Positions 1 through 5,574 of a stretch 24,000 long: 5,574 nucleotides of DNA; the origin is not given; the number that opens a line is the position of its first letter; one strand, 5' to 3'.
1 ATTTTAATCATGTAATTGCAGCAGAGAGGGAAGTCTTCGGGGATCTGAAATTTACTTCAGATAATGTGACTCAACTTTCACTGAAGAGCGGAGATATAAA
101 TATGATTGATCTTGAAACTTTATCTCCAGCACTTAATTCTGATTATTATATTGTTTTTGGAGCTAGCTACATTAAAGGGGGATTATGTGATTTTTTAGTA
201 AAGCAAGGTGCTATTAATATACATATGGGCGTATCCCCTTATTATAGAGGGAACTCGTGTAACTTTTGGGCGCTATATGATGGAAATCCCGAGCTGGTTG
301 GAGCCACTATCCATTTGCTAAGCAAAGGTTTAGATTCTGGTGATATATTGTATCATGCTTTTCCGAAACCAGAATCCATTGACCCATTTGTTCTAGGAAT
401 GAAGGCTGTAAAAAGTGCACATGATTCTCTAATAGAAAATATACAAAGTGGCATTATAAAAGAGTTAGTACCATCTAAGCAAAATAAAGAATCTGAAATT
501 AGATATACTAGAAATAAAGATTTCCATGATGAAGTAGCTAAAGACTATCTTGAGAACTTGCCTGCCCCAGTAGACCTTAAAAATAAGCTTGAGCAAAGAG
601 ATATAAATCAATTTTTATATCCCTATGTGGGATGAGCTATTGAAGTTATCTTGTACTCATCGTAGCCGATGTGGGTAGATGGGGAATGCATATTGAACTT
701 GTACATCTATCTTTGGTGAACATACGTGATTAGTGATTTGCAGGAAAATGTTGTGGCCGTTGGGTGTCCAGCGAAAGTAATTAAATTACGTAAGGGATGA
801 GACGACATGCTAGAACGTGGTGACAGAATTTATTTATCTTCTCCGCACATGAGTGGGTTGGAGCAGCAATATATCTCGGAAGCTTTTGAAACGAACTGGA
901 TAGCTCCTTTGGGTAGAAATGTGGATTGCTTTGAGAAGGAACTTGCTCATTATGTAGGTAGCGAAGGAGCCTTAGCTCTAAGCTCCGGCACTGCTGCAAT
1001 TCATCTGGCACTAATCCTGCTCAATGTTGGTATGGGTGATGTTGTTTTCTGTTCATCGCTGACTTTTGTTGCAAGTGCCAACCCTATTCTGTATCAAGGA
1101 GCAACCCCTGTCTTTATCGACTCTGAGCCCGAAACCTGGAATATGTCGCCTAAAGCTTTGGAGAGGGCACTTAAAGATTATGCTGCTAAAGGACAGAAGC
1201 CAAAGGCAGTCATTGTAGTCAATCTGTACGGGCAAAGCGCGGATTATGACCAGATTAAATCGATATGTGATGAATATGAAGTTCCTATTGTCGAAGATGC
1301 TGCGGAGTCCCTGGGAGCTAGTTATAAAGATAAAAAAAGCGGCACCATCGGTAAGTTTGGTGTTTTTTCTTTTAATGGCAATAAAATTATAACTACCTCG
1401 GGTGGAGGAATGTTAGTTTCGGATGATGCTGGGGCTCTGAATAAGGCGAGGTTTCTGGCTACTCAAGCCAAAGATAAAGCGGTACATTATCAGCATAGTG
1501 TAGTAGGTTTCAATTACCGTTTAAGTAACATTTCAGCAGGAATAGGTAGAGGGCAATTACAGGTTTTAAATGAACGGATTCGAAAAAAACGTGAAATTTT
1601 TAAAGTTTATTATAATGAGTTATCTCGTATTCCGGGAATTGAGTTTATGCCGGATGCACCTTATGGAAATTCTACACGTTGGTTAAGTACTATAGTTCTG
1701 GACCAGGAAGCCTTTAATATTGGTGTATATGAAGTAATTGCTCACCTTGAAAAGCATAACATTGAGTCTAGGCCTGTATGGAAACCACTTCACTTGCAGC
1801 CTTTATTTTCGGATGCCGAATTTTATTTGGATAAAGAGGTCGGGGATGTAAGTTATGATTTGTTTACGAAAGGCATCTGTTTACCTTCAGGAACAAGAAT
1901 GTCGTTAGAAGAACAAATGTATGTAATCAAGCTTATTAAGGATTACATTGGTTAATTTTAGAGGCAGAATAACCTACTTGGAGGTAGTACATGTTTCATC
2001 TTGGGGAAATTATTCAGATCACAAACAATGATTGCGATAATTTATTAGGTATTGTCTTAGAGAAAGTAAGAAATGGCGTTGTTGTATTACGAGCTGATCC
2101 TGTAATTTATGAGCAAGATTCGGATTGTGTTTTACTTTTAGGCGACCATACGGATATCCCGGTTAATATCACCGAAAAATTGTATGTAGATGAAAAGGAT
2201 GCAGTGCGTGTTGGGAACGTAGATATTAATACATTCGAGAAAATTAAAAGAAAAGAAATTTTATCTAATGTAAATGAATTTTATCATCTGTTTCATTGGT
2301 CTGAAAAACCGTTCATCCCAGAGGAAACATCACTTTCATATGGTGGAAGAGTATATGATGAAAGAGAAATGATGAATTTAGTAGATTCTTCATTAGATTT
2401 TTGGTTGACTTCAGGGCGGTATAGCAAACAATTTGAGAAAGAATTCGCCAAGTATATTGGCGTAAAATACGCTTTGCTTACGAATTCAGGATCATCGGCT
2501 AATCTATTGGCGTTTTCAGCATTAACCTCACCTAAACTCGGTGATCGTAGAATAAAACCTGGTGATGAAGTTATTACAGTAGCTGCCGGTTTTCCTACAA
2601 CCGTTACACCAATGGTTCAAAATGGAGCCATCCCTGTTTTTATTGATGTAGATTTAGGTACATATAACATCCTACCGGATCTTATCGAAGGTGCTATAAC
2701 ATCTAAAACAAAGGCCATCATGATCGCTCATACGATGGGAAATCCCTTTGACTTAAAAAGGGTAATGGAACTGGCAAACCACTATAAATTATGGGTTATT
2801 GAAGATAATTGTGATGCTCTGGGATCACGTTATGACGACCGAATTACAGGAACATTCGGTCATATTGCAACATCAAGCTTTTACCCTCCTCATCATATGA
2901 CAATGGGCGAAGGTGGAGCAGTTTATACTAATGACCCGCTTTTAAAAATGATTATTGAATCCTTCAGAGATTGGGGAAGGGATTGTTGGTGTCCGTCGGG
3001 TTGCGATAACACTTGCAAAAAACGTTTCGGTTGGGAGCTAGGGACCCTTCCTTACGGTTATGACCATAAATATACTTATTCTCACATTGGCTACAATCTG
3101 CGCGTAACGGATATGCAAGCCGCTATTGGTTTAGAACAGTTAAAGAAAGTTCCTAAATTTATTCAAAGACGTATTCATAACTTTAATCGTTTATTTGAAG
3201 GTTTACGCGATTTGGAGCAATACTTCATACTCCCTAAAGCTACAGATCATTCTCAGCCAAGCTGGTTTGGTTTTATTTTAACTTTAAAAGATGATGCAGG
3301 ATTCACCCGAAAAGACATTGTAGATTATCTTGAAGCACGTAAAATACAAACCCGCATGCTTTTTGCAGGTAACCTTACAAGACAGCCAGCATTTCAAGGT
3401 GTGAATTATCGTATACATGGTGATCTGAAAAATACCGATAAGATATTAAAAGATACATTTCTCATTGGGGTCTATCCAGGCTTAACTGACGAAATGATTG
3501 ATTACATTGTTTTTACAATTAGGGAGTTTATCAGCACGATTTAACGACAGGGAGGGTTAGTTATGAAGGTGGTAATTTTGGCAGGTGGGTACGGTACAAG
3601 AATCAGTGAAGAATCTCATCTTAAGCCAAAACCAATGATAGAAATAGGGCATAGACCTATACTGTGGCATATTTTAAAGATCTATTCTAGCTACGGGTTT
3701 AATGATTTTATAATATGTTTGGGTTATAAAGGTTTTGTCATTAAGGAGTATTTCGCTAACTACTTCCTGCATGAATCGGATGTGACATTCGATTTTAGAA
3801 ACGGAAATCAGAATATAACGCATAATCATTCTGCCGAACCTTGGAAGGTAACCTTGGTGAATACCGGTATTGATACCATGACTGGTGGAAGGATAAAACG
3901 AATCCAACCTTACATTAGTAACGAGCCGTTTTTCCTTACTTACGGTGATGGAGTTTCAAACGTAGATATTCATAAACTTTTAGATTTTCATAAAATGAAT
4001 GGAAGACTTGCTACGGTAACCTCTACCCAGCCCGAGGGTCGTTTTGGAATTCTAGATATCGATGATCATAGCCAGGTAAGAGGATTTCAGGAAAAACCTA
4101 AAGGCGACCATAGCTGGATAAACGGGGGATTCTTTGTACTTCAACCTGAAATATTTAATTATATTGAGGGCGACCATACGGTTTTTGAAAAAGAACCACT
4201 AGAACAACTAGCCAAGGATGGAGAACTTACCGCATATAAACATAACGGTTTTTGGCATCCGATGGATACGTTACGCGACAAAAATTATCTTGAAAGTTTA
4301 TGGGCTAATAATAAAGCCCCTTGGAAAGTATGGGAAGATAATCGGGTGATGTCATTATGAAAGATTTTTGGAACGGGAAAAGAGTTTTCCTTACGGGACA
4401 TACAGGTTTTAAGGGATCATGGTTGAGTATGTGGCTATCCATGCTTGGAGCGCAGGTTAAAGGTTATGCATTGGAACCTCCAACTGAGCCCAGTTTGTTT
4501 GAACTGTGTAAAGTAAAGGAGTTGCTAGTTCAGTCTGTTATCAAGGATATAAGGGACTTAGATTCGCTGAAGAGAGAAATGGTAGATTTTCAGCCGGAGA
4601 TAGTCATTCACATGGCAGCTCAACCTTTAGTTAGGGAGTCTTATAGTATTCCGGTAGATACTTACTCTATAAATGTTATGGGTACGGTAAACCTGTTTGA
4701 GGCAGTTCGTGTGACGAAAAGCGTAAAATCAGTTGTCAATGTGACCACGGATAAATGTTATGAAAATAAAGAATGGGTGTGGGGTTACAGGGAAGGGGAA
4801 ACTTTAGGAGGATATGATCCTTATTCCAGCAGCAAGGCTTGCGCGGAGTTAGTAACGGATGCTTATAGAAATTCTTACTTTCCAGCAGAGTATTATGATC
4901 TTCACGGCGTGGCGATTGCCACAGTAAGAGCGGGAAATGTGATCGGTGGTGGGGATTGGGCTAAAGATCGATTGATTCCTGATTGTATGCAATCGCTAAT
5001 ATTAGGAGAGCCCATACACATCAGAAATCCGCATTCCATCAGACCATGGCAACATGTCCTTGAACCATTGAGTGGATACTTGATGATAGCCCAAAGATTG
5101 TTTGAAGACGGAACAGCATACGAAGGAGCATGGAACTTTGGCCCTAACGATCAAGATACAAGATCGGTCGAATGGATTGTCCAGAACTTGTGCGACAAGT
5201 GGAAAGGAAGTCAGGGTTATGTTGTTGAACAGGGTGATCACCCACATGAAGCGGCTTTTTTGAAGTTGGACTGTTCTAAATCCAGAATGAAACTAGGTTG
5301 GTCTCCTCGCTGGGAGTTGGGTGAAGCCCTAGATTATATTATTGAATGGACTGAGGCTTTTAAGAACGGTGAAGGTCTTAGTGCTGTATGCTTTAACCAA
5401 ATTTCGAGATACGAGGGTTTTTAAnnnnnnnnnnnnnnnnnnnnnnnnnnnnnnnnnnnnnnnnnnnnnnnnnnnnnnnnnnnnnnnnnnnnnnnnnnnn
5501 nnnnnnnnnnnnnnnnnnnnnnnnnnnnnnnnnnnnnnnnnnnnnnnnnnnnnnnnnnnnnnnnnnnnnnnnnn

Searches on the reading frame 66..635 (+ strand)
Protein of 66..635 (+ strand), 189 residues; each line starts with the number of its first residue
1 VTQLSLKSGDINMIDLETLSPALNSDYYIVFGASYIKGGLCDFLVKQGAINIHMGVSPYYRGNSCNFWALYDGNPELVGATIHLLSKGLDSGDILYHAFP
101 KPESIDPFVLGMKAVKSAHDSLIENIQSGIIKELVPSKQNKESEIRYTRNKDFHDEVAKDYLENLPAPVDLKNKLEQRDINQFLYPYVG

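Call 4: search_protein_families(library=pfam, proteins=[window:66-635:+])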
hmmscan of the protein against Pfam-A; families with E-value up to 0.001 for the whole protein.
window:66-635:+ (189 aa): 1 family
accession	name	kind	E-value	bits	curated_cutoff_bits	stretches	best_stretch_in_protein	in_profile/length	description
PF00551.24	Formyl_trans_N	-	4e-08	33.7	26.1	1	45-97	100-151/181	Formyl transferase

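Call 5: search_protein_families(library=ncbifam, proteins=[window:66-635:+])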
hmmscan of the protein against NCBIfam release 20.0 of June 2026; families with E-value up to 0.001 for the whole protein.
window:66-635:+ (189 aa): 5 families
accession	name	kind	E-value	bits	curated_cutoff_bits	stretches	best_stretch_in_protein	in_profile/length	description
TIGR00460.1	fmt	equivalog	4.2e-08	32.7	201.5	1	19-147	74-201/315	methionyl-tRNA formyltransferase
NF005755.0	PRK07579.1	equivalog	4.7e-08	33.1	238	1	48-155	87-191/245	dTDP-4-amino-4,6-dideoxyglucose formyltransferase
NF005998.1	PRK08125.1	equivalog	2.2e-07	29.7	777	1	45-154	96-204/649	bifunctional UDP-4-amino-4-deoxy-L-arabinose formyltransferase/UDP-glucuronic acid oxidase ArnA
NF005414.0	PRK06988.1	equivalog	3.1e-07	29.7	316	1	44-97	97-149/311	formyltransferase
TIGR00639.1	PurN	equivalog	0.0002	20.9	150.1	1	49-97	104-151/192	phosphoribosylglycinamide formyltransferase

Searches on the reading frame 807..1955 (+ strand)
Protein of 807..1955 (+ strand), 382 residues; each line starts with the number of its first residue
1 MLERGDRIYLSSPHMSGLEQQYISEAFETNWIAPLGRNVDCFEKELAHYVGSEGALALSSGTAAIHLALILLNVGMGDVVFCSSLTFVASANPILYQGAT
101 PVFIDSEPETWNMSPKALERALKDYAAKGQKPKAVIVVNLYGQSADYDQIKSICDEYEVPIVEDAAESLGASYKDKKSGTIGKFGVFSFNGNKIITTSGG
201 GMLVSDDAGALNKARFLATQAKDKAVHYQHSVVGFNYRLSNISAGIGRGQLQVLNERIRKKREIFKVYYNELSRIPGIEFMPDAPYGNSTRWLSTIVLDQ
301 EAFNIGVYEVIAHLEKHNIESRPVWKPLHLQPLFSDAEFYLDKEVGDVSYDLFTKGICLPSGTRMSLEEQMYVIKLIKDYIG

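Call 4: search_protein_families(library=pfam, proteins=[window:807-1955:+])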
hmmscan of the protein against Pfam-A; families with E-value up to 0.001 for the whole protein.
window:807-1955:+ (382 aa): 3 families
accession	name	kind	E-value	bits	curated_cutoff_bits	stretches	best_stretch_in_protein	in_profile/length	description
PF01041.23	DegT_DnrJ_EryC1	-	4.9e-96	322.5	19.8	1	18-377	6-359/360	DegT/DnrJ/EryC1/StrS aminotransferase family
PF00155.27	Aminotran_1_2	-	7e-11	42.4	19.7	1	40-166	45-187/361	Aminotransferase class I and II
PF01212.27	Beta_elim_lyase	-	1.7e-06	28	27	1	38-272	33-265/288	Beta-eliminating lyase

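Call 5: search_protein_families(library=ncbifam, proteins=[window:807-1955:+])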
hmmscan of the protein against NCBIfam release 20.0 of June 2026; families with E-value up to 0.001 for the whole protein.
window:807-1955:+ (382 aa): 10 families
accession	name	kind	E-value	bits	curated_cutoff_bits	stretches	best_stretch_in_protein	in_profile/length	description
TIGR04181.1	NHT_00031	hypoth_equivalog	4.1e-115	384.5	420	1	8-362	1-359/359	LegC family aminotransferase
TIGR03588.1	PseC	equivalog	9.3e-74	248.6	423.5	1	23-379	17-378/380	UDP-4-amino-4,6-dideoxy-N-acetyl-beta-L-altrosamine transaminase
NF008658.2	PRK11658.1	equivalog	1.4e-48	165.5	631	1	10-350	7-347/379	UDP-4-amino-4-deoxy-L-arabinose aminotransferase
NF008687.0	PRK11706.1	equivalog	1.7e-48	165.3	375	1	8-380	2-373/375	dTDP-4-amino-4,6-dideoxygalactose transaminase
TIGR04427.1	PLP_DesI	equivalog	1e-43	149.9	650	1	23-377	38-379/390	dTDP-4-dehydro-6-deoxyglucose aminotransferase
NF011936.0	PRK15407.1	equivalog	5.2e-41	140.8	423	2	15-208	44-238/440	lipopolysaccharide biosynthesis protein RfbH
TIGR02379.1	ECA_wecE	subfamily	1.1e-38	132.9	434.85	1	8-379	2-373/376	dTDP-4-amino-4,6-dideoxy-D-glucose transaminase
NF006096.0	PRK08248.1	equivalog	3.8e-05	22.5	726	1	39-162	66-183/431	homocysteine synthase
NF006810.0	PRK09331.1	subfamily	0.00018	20.5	301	1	39-175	67-207/397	Sep-tRNA:Cys-tRNA synthetase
NF005215.0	PRK06702.1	equivalog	0.00044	19.3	709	1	39-90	63-113/432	bifunctional O-acetylhomoserine aminocarboxypropyltransferase/cysteine synthase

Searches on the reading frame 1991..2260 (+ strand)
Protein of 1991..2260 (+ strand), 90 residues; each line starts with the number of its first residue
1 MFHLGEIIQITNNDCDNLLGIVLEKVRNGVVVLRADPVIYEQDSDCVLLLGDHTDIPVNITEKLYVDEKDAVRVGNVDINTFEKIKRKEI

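Call 55: search_protein_families(library=pfam, proteins=[window:1991-2260:+], max_evalue=0.01)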
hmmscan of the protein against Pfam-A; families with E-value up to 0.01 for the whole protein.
window:1991-2260:+ (90 aa): 0 families

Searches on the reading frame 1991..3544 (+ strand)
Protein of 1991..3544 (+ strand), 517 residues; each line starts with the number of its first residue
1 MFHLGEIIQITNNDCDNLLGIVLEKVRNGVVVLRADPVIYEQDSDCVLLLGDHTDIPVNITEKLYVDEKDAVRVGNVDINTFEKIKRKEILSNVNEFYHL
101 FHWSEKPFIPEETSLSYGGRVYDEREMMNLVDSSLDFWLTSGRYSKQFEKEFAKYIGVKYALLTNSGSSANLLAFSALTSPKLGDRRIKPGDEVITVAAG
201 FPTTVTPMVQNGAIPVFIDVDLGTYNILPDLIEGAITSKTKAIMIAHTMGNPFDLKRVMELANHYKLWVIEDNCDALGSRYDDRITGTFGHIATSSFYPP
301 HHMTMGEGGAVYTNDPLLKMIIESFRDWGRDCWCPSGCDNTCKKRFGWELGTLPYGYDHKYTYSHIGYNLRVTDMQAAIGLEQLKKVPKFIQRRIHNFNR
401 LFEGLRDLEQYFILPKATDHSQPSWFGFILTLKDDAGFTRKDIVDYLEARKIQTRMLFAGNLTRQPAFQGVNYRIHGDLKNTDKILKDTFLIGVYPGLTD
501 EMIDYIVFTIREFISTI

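Call 4: search_protein_families(library=pfam, proteins=[window:1991-3544:+])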
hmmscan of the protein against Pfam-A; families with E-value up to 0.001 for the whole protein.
window:1991-3544:+ (517 aa): 2 families
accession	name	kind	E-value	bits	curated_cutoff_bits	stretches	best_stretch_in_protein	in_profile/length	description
PF01041.23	DegT_DnrJ_EryC1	-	5.3e-98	329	19.8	1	125-510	5-359/360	DegT/DnrJ/EryC1/StrS aminotransferase family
PF01212.27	Beta_elim_lyase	-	0.00052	19.9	27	0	146-267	35-163/288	Beta-eliminating lyase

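Call 5: search_protein_families(library=ncbifam, proteins=[window:1991-3544:+])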
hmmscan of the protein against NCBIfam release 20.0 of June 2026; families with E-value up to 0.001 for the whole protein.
window:1991-3544:+ (517 aa): 14 families
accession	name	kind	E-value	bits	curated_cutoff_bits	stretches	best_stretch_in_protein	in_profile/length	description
NF011936.0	PRK15407.1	equivalog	5.1e-222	737.3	423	1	83-515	6-437/440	lipopolysaccharide biosynthesis protein RfbH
TIGR03588.1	PseC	equivalog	6.5e-60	203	423.5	1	115-512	2-378/380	UDP-4-amino-4,6-dideoxy-N-acetyl-beta-L-altrosamine transaminase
TIGR04181.1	NHT_00031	hypoth_equivalog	6.9e-49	166.6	420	2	137-317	23-212/359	LegC family aminotransferase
NF008687.0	PRK11706.1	equivalog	1.1e-48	165.9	375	2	140-329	28-209/375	dTDP-4-amino-4,6-dideoxygalactose transaminase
TIGR02379.1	ECA_wecE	subfamily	2.9e-43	148.1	434.85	1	140-514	28-375/376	dTDP-4-amino-4,6-dideoxy-D-glucose transaminase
NF008658.2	PRK11658.1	equivalog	1.4e-41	142.4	631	1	124-514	14-377/379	UDP-4-amino-4-deoxy-L-arabinose aminotransferase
TIGR04427.1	PLP_DesI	equivalog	5.5e-29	101.5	650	2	123-331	30-230/390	dTDP-4-dehydro-6-deoxyglucose aminotransferase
NF005816.0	PRK07682.1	equivalog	9.5e-07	27.8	620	1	150-276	73-206/390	aminotransferase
NF004770.0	PRK06108.1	subfamily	1e-05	24.5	422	1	149-274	87-211/396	pyridoxal phosphate-dependent aminotransferase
NF005817.0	PRK07683.1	equivalog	3.6e-05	22.6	575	1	188-271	110-199/387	aminotransferase A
NF006488.0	PRK08912.1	equivalog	8.4e-05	21.6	498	1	187-252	107-171/387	aminotransferase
NF009079.0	PRK12414.1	subfamily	0.0004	19.5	481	1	188-252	111-174/384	methionine aminotransferase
NF005526.0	PRK07179.1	equivalog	0.00079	18.1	428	0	138-178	94-134/407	alpha-hydroxyketone-type quorum-sensing autoinducer synthase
NF004975.0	PRK06348.1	equivalog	0.00091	18.3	549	0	188-277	110-206/384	pyridoxal phosphate-dependent aminotransferase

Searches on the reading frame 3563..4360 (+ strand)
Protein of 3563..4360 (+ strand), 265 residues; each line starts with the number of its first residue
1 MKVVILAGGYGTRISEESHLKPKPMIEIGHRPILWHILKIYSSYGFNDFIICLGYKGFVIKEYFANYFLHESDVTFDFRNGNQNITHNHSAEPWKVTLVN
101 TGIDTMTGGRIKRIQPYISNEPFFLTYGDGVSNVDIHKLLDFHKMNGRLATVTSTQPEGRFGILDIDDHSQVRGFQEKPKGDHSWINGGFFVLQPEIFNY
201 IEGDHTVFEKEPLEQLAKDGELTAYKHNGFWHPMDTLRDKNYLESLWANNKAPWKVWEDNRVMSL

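Call 4: search_protein_families(library=pfam, proteins=[window:3563-4360:+])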
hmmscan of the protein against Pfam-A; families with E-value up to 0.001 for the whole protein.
window:3563-4360:+ (265 aa): 2 families
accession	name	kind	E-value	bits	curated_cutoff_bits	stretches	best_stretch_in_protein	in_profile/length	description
PF00483.29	NTP_transferase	-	6e-21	75.6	21.2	1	2-231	1-226/245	Nucleotidyl transferase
PF12804.13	NTP_transf_3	-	8.1e-07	29.8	27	1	3-56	1-49/160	MobA-like NTP transferase domain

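Call 5: search_protein_families(library=ncbifam, proteins=[window:3563-4360:+])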
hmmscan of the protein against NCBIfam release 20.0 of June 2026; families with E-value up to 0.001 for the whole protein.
window:3563-4360:+ (265 aa): 20 families
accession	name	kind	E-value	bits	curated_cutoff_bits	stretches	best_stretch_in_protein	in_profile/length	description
TIGR02623.1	G1P_cyt_trans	equivalog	6e-132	438.8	300.25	1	1-257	1-255/255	glucose-1-phosphate cytidylyltransferase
TIGR03992.1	Arch_glmU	subfamily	1.2e-23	83.6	292.1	2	1-76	1-76/393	bifunctional sugar-1-phosphate nucleotidylyltransferase/acetyltransferase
NF049965.1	GlMnHpPGnyltfHddC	equivalog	5.6e-21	75.2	300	1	1-205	1-179/221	D-glycero-D-manno-heptose 1-phosphate guanosyltransferase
NF052502.1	man1P_GTase_Rv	exception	3.3e-19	69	440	2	106-237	84-220/352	mannose-1-phosphate guanylyltransferase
NF041313.1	UDPGP_AglF_Halo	equivalog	1.8e-17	63.6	400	2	1-87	1-86/234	UTP--glucose-1-phosphate uridylyltransferase AglF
NF041173.1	Sug_nt_acttase_Thmprot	equivalog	2.2e-15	56.5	600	1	1-231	1-211/405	bifunctional sugar-1-phosphate nucleotidylyltransferase/acetyltransferase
NF045761.1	NAMPUrTaseMurU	equivalog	1.3e-14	54.6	250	2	1-66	1-66/226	N-acetylmuramate alpha-1-phosphate uridylyltransferase MurU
NF041135.1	IPPtranDIPPsyn_Thcocales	equivalog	4.3e-11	42.4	580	1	1-55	1-51/419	bifunctional L-myo-inositol-1-phosphate cytidylyltransferase/CDP-L-myo-inositol myo-inositolphosphotransferase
TIGR01208.1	rmlA_long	equivalog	1.2e-10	40.9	320.25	1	2-202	1-183/353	glucose-1-phosphate thymidylyltransferase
NF003670.0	PRK05293.1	equivalog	2.1e-10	40.1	470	1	4-238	8-249/382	glucose-1-phosphate adenylyltransferase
TIGR02091.1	glgC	equivalog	2.6e-10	39.9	424.9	1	3-238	3-250/364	glucose-1-phosphate adenylyltransferase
TIGR01099.1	galU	equivalog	7.1e-10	38.9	326.8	1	1-206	2-219/261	UTP--glucose-1-phosphate uridylyltransferase GalU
NF001947.0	PRK00725.1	subfamily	9.1e-08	31.3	470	1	3-183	19-197/426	glucose-1-phosphate adenylyltransferase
NF002772.0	PRK02862.1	equivalog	4.8e-07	28.9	537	1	4-182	7-182/429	glucose-1-phosphate adenylyltransferase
TIGR01173.1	glmU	equivalog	1e-06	27.9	366.85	1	1-68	1-65/452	bifunctional UDP-N-acetylglucosamine diphosphorylase/glucosamine-1-phosphate N-acetyltransferase GlmU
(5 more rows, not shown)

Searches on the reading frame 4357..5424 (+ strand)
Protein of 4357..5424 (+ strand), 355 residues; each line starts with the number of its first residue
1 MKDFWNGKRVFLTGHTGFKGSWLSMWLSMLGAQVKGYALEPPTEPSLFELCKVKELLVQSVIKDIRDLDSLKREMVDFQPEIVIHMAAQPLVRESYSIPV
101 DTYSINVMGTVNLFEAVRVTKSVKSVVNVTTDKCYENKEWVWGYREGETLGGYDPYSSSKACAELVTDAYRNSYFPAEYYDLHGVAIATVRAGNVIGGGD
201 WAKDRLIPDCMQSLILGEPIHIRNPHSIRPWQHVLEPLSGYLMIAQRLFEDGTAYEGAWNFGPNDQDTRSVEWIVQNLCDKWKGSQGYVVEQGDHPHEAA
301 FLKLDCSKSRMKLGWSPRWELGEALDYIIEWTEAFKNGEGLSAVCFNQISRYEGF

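Call 4: search_protein_families(library=pfam, proteins=[window:4357-5424:+])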
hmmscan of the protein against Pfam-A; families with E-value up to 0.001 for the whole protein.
window:4357-5424:+ (355 aa): 5 families
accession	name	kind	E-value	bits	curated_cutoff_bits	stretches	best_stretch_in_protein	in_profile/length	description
PF16363.11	GDP_Man_Dehyd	-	1.1e-30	107.7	27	1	12-324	2-328/332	GDP-mannose 4,6 dehydratase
PF01370.27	Epimerase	-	3.2e-24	86.1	20.9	1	10-250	1-230/240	NAD dependent epimerase/dehydratase family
PF02719.21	Polysacc_synt_2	-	9.1e-13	48.5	20.2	1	55-226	51-198/293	Polysaccharide biosynthesis protein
PF04321.23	RmlD_sub_bind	-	2.7e-05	23.8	27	1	10-169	3-138/287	RmlD substrate binding domain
PF07993.18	NAD_binding_4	-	0.00022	20.9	20.1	1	79-172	88-193/258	Male sterility protein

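Call 5: search_protein_families(library=ncbifam, proteins=[window:4357-5424:+])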
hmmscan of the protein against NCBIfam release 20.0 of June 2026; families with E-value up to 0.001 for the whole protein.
window:4357-5424:+ (355 aa): 16 families
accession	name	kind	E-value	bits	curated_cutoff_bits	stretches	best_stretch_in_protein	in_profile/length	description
TIGR02622.1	CDP_4_6_dhtase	equivalog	1.3e-152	508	278.45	1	4-352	1-351/352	CDP-glucose 4,6-dehydratase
TIGR01181.1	dTDP_gluc_dehyt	equivalog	5.4e-25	88.2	365.1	1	49-333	42-312/321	dTDP-glucose 4,6-dehydratase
TIGR01179.1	galE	equivalog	3e-19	69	262.3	1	10-337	2-330/332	UDP-glucose 4-epimerase GalE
TIGR04180.1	EDH_00030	hypoth_equivalog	2.1e-14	53.3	475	1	10-246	1-226/297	NAD-dependent 4,6-dehydratase LegB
TIGR01472.1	gmd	equivalog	4.6e-12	45.8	415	1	10-174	3-173/342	GDP-mannose 4,6-dehydratase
NF007582.0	PRK10217.1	equivalog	3.5e-09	36.2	698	1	63-332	58-331/355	dTDP-glucose 4,6-dehydratase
NF007490.0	PRK10084.1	subfamily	1e-08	34.6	649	1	63-332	57-334/361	dTDP-glucose 4,6-dehydratase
NF007956.0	PRK10675.1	subfamily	6.6e-08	32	394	1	10-166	3-159/338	UDP-glucose 4-epimerase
TIGR03589.1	PseB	equivalog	1.4e-07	30.8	407.75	1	6-135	3-129/324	UDP-N-acetylglucosamine 4,6-dehydratase (inverting)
TIGR01214.1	rmlD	equivalog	1.9e-07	30.5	224.05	1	40-170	32-138/285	dTDP-4-dehydrorhamnose reductase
TIGR03466.1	HpnA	hypoth_equivalog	4.4e-06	25.8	367.65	1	9-131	2-113/327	hopanoid-associated sugar epimerase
NF042423.1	oxyalk_red_Shew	equivalog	6.6e-06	25.4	580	1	8-131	9-118/331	2-alkyl-3-oxoalkanoate reductase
NF011728.1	PRK15181.1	equivalog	1.4e-05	24.2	760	1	63-225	76-228/348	Vi polysaccharide biosynthesis UDP-N-acetylglucosaminuronic acid C-4 epimerase TviC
NF042422.1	oxyalk_red_OleD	equivalog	0.00024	20.6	580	1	9-164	2-147/329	2-alkyl-3-oxoalkanoate reductase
TIGR04130.1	FnlA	equivalog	0.00071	18.6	730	0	59-134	55-127/337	UDP-N-acetylglucosamine 4,6-dehydratase/5-epimerase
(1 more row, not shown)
